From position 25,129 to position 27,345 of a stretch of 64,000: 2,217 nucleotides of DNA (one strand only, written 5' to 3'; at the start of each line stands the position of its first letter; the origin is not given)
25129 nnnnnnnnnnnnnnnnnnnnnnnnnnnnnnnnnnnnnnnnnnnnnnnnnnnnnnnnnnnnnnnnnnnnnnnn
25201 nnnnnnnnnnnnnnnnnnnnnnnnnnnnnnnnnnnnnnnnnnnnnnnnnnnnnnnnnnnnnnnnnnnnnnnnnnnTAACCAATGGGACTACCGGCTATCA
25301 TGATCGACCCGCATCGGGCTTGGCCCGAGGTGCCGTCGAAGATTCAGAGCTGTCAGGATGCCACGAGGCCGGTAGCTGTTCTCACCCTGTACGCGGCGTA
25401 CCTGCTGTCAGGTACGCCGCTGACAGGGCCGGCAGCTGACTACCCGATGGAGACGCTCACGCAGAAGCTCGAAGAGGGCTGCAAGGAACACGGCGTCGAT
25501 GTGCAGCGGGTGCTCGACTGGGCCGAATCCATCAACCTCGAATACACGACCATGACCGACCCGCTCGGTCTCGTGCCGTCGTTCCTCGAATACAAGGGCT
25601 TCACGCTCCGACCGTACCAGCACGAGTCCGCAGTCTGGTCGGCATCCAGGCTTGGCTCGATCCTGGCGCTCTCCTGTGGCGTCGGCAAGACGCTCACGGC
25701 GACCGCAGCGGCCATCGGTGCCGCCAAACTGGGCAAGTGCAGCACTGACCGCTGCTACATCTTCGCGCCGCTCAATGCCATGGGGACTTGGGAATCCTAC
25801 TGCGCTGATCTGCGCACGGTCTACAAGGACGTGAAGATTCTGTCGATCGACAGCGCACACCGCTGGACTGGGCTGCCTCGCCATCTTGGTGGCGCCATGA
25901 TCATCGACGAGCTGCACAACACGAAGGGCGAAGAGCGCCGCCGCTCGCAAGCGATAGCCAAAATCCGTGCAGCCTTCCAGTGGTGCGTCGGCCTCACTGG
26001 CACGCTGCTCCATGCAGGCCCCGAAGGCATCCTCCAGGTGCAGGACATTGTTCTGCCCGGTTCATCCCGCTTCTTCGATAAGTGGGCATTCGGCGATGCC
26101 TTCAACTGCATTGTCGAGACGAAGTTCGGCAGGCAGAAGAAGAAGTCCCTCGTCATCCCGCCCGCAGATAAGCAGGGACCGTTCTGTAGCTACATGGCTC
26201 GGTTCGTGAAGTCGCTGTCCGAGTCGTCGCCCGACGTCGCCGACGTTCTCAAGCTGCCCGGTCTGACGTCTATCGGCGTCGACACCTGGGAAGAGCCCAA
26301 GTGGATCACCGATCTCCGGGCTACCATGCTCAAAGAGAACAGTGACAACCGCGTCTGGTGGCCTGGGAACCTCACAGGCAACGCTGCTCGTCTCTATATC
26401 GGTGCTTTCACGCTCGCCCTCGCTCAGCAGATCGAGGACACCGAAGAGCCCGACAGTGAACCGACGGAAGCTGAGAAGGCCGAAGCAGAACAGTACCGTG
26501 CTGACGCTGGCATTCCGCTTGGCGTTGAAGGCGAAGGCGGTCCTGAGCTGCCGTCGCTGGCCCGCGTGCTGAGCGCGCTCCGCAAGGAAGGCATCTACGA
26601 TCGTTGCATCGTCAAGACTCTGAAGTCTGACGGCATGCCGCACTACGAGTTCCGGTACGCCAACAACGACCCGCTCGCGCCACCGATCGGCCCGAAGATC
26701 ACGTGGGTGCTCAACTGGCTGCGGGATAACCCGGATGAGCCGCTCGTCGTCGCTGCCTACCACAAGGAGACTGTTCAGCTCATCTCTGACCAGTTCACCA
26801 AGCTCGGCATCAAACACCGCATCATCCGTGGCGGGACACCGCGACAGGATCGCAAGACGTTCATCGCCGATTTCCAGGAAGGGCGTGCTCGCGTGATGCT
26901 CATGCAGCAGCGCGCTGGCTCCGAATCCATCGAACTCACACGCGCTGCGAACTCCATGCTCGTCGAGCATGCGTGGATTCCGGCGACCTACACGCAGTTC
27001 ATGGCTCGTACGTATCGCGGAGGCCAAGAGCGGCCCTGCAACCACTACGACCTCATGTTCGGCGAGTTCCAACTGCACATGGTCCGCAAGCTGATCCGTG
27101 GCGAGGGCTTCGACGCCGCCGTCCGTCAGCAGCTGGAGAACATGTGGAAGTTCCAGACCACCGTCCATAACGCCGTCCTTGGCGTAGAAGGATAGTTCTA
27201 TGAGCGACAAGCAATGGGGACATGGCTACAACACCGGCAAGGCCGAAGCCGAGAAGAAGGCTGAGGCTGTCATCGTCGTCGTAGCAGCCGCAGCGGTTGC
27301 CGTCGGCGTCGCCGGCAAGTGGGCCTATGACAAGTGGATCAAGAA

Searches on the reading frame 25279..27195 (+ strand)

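Call 7: search_protein_families(library=pfam, proteins=[window:25279-27195:+], max_evalue=0.01)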
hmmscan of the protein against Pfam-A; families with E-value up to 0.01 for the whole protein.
window:25279-27195:+ (638 aa): 3 families
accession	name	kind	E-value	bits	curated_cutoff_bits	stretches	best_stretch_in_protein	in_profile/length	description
PF00271.37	Helicase_C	-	1.2e-09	38.8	23.5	1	474-582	3-110/110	Helicase conserved C-terminal domain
PF00176.29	SNF2-rel_dom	-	0.00033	20.3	24.9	0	204-255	126-175/290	SNF2-related domain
PF04851.21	ResIII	-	0.0017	18.7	22.5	0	109-150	3-49/164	Type III restriction enzyme, res subunit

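Call 8: search_protein_families(library=phrogs, proteins=[window:25279-27195:+], max_evalue=0.001)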
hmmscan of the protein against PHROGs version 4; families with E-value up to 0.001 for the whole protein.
window:25279-27195:+ (638 aa): 3 families
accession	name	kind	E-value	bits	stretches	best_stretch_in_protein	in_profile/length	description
phrog_62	-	DNA, RNA and nucleotide metabolism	1.4e-41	143.1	1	104-593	691-1109/1881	DNA helicase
phrog_16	-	DNA, RNA and nucleotide metabolism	1e-12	48.2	2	102-246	265-419/986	DNA helicase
phrog_29996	-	unknown function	5.5e-11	42.2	1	511-593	1057-1140/1189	-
